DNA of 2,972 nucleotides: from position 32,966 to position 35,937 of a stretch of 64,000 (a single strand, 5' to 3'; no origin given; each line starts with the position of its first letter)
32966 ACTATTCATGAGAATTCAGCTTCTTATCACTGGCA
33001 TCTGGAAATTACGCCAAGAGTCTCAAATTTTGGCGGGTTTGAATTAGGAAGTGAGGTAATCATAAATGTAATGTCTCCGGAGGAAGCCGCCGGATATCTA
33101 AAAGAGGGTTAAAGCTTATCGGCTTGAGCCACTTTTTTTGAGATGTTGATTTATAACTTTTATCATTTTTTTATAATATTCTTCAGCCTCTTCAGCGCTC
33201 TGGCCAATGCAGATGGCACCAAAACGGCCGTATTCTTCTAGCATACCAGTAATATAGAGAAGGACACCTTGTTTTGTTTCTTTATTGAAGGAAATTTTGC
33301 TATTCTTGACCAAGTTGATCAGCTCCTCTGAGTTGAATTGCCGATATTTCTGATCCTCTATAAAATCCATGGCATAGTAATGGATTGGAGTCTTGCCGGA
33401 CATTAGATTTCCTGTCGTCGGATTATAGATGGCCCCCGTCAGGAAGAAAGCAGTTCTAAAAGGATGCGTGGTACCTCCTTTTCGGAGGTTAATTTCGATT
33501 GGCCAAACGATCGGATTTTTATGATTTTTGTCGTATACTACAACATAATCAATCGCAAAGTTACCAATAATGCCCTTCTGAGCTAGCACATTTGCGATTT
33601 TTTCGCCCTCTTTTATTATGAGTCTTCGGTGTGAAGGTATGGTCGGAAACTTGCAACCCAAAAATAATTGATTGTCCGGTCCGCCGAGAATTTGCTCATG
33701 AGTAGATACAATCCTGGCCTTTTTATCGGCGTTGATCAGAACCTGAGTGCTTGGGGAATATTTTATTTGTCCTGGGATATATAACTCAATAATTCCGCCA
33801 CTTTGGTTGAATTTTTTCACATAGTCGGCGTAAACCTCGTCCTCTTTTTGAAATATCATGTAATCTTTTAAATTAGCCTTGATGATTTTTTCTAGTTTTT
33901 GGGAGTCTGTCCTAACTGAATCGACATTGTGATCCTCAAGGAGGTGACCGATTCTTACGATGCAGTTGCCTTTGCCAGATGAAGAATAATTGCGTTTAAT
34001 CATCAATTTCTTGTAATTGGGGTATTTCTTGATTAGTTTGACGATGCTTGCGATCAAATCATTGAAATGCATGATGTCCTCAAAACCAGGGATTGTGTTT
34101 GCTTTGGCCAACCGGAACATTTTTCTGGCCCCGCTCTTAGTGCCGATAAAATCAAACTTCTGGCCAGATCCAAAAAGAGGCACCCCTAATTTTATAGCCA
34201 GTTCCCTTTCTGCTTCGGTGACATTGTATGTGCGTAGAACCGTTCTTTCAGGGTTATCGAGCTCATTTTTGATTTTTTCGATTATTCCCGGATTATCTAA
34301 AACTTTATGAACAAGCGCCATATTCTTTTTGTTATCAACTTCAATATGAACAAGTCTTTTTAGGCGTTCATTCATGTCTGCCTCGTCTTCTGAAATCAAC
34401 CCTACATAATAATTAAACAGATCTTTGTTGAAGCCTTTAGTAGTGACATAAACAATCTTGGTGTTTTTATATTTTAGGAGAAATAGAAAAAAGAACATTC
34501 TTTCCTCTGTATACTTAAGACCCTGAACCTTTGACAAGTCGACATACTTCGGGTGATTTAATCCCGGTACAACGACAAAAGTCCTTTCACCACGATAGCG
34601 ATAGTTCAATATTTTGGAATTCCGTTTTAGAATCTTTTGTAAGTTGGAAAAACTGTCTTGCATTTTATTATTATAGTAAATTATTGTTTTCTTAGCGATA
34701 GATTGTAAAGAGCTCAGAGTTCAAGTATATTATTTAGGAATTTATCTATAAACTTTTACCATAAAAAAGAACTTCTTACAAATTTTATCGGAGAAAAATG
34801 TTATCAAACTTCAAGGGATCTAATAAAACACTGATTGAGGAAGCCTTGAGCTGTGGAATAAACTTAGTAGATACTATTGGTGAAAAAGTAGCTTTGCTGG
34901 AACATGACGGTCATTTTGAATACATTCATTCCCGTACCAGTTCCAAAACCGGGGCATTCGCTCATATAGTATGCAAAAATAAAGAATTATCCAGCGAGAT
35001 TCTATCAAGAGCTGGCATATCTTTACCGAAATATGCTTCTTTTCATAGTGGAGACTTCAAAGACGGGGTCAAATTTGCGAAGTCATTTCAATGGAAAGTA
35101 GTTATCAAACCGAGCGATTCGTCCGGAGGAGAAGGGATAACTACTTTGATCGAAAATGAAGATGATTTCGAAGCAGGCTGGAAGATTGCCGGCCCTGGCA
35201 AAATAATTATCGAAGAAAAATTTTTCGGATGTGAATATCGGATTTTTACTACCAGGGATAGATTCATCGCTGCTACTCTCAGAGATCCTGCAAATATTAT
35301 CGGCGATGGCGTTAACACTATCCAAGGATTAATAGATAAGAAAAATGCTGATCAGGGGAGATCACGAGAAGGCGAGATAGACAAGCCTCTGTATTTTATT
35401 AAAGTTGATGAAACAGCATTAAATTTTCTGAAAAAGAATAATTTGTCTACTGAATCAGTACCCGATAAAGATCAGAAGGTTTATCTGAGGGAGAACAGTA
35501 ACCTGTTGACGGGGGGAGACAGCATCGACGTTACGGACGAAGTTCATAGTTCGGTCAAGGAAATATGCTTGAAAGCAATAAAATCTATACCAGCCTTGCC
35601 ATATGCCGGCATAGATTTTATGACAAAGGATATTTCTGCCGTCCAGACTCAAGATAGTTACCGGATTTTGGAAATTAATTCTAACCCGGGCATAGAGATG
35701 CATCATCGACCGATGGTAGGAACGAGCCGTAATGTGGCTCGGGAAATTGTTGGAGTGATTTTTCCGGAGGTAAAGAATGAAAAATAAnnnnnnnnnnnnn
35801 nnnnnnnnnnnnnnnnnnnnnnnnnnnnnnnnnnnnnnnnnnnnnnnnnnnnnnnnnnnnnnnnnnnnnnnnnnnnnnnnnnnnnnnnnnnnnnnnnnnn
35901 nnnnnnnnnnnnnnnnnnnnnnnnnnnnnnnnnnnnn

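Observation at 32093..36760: Triple ATP-grasp ligase + GalT-type HIT island splitting the conserved ruvC | ruvA-ruvB cluster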

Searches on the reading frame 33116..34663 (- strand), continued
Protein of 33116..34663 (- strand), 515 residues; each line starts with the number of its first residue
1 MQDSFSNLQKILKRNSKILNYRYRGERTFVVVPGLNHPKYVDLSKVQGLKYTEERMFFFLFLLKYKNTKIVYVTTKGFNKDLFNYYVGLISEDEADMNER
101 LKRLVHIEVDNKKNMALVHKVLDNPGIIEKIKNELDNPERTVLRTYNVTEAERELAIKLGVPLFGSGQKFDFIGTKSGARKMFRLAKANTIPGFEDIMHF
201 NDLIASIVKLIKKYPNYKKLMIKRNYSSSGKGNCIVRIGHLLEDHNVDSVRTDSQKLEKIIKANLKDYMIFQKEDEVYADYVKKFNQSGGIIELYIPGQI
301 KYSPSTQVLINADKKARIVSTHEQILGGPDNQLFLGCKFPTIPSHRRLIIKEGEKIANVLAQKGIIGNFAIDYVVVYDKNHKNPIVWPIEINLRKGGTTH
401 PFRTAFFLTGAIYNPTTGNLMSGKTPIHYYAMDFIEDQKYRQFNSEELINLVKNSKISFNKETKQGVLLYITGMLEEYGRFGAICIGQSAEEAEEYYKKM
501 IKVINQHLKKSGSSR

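Call 56: find_encoding_contigs(protein=P0149, flank=10000, max_places=2)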
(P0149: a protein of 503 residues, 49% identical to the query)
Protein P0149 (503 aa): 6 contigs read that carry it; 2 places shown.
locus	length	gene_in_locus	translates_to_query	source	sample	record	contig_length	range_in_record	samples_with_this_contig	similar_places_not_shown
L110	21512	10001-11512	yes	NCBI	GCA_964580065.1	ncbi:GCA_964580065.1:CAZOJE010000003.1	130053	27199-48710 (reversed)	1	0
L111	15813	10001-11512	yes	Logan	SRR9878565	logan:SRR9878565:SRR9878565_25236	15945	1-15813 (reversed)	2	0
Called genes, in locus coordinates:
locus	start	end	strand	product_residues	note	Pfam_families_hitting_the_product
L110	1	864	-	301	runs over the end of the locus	PF18917:LiaI-LiaF-like_TM1, PF22570:LiaF-TM, PF17115:Toast_rack_N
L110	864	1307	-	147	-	PF04024:PspC, PF22570:LiaF-TM (weak), PF18917:LiaI-LiaF-like_TM1 (weak)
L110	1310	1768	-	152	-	PF01025:GrpE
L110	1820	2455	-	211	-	-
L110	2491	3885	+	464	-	PF03772:Competence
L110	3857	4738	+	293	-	PF00753:Lactamase_B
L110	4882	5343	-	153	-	-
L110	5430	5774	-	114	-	-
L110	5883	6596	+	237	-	PF20772:TACO1_YebC_N, PF01709:Transcrip_reg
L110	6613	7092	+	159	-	PF02075:RuvC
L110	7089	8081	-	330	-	PF07478:Dala_Dala_lig_C (faint), PF08443:RimK (weak)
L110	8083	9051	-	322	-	PF02655:ATP-grasp_3 (faint), PF07478:Dala_Dala_lig_C (faint)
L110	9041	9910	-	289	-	PF08443:RimK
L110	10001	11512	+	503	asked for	PF24923:ATP-grasp_IQCH, PF02655:ATP-grasp_3 (weak)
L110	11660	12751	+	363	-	PF00483:NTP_transferase, PF22640:ManC_GMP_beta-helix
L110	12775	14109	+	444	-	PF02878:PGM_PMM_I, PF02879:PGM_PMM_II, PF02880:PGM_PMM_III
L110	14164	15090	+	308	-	PF00106:adh_short (faint), PF01073:3Beta_HSD, PF01370:Epimerase, PF02719:Polysacc_synt_2, PF04321:RmlD_sub_bind, PF13460:NAD_binding_10, PF16363:GDP_Man_Dehyd, PF07993:NAD_binding_4, +1 more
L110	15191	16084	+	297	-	PF00480:ROK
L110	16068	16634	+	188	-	PF01330:RuvA_N, PF14520:HHH_5, PF07499:RuvA_C (faint)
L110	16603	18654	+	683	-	PF17191:RecG_wedge, PF00270:DEAD, PF04851:ResIII, PF00271:Helicase_C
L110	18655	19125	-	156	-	PF06514:PsbU (faint), PF12836:HHH_3, PF00633:HHH (weak), PF14520:HHH_5 (faint)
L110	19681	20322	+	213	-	-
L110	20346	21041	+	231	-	-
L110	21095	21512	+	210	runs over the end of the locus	-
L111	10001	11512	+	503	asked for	PF24923:ATP-grasp_IQCH, PF02655:ATP-grasp_3 (weak)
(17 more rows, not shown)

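Call 62: search_protein_families(library=pfam, proteins=[L110:1820-2455:-], max_evalue=0.01)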
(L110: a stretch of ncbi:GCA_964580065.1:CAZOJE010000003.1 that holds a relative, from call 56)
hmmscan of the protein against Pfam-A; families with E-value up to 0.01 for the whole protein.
L110:1820-2455:- (211 aa): 1 family
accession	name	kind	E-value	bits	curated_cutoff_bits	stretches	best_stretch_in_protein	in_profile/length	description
PF22904.2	NOMO1-like_2nd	-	0.0086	16.6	27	0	38-72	3-37/90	BOS complex subunit NOMO1-like, second beta sandwich domain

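Call 74: predict_structure(alignment_id=A2)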
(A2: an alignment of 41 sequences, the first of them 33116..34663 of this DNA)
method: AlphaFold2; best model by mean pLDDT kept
length: 515 residues; sequences in the alignment: 41
mean_pLDDT: 92.7   pTM: 0.90
mean pLDDT of the five models: 92.7, 92.4, 92.0, 91.7, 91.5
residues with pLDDT >= 90: 422; 70-90: 84; 50-70: 7; < 50: 2
segments of 3 or more residues with pLDDT < 50: none
pLDDT, mean of each block of 10 residues (from residue 1): 90 92 94 86 82 91 96 95 95 97 97 88 97 95 93 97 92 93 97 97 98 96 88 94 97 98 97 91 95 87 93 92 87 89 94 97 92 90 91 68 92 94 96 94 95 95 95 92 97 98 95 61
secondary structure, 60 per line:
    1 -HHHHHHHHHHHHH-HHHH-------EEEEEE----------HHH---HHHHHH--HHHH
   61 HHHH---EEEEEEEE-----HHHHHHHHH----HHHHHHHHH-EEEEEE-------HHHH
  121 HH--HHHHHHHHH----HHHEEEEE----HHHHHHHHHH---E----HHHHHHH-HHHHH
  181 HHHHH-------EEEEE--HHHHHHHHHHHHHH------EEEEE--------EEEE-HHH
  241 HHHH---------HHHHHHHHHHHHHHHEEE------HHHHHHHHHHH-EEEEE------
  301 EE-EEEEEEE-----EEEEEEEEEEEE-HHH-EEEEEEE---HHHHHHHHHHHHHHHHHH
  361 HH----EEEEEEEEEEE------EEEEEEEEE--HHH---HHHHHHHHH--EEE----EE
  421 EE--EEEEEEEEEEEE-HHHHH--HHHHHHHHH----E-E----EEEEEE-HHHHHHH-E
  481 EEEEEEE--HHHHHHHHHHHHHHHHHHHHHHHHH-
elements in order: H2-14 H16-19 E27-32 H49-54 H57-64 E68-75 H81-89 H94-102 E104-109 H117-122 H125-133 E141-145 H150-159 H168-174 H176-185 E193-197 H200-213 E220-224 E233-236 H238-244 H254-268 E269-271 H278-288 E290-294 E304-310 E316-327 E333-339 H343-362 E367-377 E384-392 H401-409 E412-414 E419-422 E425-436 H438-442 H445-453 E465-470 H472-478 E480-487 H490-514

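Call 76: fold_search(model_id=the predicted structure, library=pdb)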
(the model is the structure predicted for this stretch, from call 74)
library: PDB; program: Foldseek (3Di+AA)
matches with E <= 10: 1060; with E <= 0.001: 443
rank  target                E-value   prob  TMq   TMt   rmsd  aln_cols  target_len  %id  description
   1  8yi6_A                3.3e-30  1.00  0.76  0.85   4.2       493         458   21  BesA wild-type from Streptomyces cattleyicolor (released 2025-03-05)
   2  8ynd_G                7.5e-17  1.00  0.59  0.72   6.9       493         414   14  ATP-grasp peptide ligase from Streptomyces (released 2025-02-19)
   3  8ynd_A                7.9e-17  1.00  0.61  0.74   5.6       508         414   14  ATP-grasp peptide ligase from Streptomyces (released 2025-02-19)
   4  8ynd_D                1.5e-16  1.00  0.62  0.75   6.2       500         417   14  ATP-grasp peptide ligase from Streptomyces (released 2025-02-19)
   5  8ynd_B                2.0e-16  1.00  0.60  0.74   6.0       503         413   14  ATP-grasp peptide ligase from Streptomyces (released 2025-02-19)
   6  8ynd_H                3.8e-16  1.00  0.61  0.74   6.4       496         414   14  ATP-grasp peptide ligase from Streptomyces (released 2025-02-19)
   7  8ynd_C                5.6e-16  1.00  0.59  0.73   6.0       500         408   14  ATP-grasp peptide ligase from Streptomyces (released 2025-02-19)
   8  3wvr_B                9.1e-16  1.00  0.65  0.77   4.8       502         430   14  Structure of ATP grasp protein with AMP (released 2014-11-19)
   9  8ynd_E                1.0e-15  1.00  0.61  0.74   6.5       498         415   14  ATP-grasp peptide ligase from Streptomyces (released 2025-02-19)
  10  8ynd_F                1.1e-15  1.00  0.62  0.76   5.9       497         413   14  ATP-grasp peptide ligase from Streptomyces (released 2025-02-19)
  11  3wvq_A                1.3e-15  1.00  0.67  0.78   4.7       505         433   14  Structure of ATP grasp protein (released 2014-11-19)
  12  3wvq_C                3.6e-15  1.00  0.64  0.76   4.6       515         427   13  Structure of ATP grasp protein (released 2014-11-19)
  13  3wvq_B                7.3e-15  1.00  0.64  0.77   4.6       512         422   14  Structure of ATP grasp protein (released 2014-11-19)
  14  3wvr_A                8.5e-15  1.00  0.65  0.78   4.7       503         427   14  Structure of ATP grasp protein with AMP (released 2014-11-19)
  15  3wvr_D                1.3e-14  1.00  0.62  0.76   4.8       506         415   14  Structure of ATP grasp protein with AMP (released 2014-11-19)
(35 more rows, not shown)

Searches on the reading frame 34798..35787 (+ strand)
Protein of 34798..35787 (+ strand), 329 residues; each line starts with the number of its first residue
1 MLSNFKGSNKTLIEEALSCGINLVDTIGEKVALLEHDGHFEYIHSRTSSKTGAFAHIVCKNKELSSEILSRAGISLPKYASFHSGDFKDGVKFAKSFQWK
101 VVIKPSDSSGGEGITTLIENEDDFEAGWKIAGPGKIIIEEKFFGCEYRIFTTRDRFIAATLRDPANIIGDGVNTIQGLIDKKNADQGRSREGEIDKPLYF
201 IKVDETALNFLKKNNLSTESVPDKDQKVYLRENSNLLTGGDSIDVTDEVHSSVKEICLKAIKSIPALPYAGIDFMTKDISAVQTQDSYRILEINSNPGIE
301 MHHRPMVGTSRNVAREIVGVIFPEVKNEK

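Call 3: search_protein_families(library=pfam, proteins=[window:34798-35787:+], max_evalue=0.01)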
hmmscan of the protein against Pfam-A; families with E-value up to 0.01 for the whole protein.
window:34798-35787:+ (329 aa): 6 families
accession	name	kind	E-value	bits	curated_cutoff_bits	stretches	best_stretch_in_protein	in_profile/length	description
PF14397.11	ATPgrasp_ST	-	2.8e-08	33.8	31.4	1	58-122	18-84/278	Sugar-transfer associated ATP-grasp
PF02655.19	ATP-grasp_3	-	7.8e-08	33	23.2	0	59-126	1-59/160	ATP-grasp domain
PF08443.16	RimK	-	4.1e-07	30.2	21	1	234-318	114-185/188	RimK-like ATP-grasp domain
PF07478.18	Dala_Dala_lig_C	-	2e-05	24.6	24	0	243-299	128-178/204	D-ala D-ala ligase C-terminus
PF02786.22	CPSase_L_D2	-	0.00028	20.9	19.8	0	62-127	2-66/211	Carbamoyl-phosphate synthase L chain, ATP binding domain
PF01071.24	GARS_A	-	0.0014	18.9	27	1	61-153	2-100/194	Phosphoribosylglycinamide synthetase, ATP-grasp (A) domain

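Call 4: search_protein_families(library=ncbifam, proteins=[window:34798-35787:+], max_evalue=0.01)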
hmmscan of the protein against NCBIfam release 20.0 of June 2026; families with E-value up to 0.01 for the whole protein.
window:34798-35787:+ (329 aa): 21 families
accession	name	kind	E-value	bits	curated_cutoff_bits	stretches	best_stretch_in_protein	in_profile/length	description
TIGR02068.2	cya_phycin_syn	equivalog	6.6e-74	249.4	850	1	8-327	160-476/862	cyanophycin synthetase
NF010623.0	PRK14016.1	subfamily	9e-72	242.5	877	1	8-327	161-477/871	cyanophycin synthetase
NF002688.0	PRK02471.1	equivalog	1.3e-63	215.6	425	1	8-325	434-755/756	bifunctional glutamate--cysteine ligase GshA/glutathione synthetase GshB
TIGR01435.1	glu_cys_lig_rel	equivalog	2.8e-45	154.8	656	1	29-317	436-715/719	bifunctional glutamate--cysteine ligase/glutathione synthetase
TIGR03103.1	trio_acet_GNAT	equivalog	4.3e-41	141.1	569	1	10-324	245-543/547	N-acetylglutaminylglutamine synthetase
TIGR00768.1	rimK_fam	subfamily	1.4e-10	41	143.4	2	58-160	84-191/276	RimK family alpha-L-glutamate ligase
NF002378.0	PRK01372.1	subfamily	1.5e-09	37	243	2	49-158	88-195/305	D-alanine--D-alanine ligase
NF040720.1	MptN_Meth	equivalog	5.6e-09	35.5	350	1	235-301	215-273/291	tetrahydromethanopterin:alpha-L-glutamate ligase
TIGR01205.1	D_ala_D_alaTIGR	subfamily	1e-08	34.6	245.65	1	52-146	97-195/318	D-alanine--D-alanine ligase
TIGR02144.1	LysX_arch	equivalog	1.4e-05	24.4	275.6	1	57-125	83-148/281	lysine biosynthesis protein LysX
NF000091.3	D_ala_D_ser_VanG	exception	1.4e-05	24.1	495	1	54-146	128-222/344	D-alanine--D-serine ligase VanG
NF000206.1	D_ala_D_lac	equivalog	4.7e-05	22.6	550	1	56-147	127-215/342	D-alanine--(R)-lactate ligase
TIGR04443.1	F420_CofF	equivalog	6.5e-05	22.1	300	0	235-309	206-270/283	coenzyme gamma-F420-2:alpha-L-glutamate ligase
NF002528.0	PRK01966.1-4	subfamily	0.00017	20.5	262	0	52-142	132-229/366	D-alanine--D-alanine ligase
NF012216.1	D_ala_D_lac_VanB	exception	0.00033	19.9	750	1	57-147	127-214/342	D-alanine--(R)-lactate ligase VanB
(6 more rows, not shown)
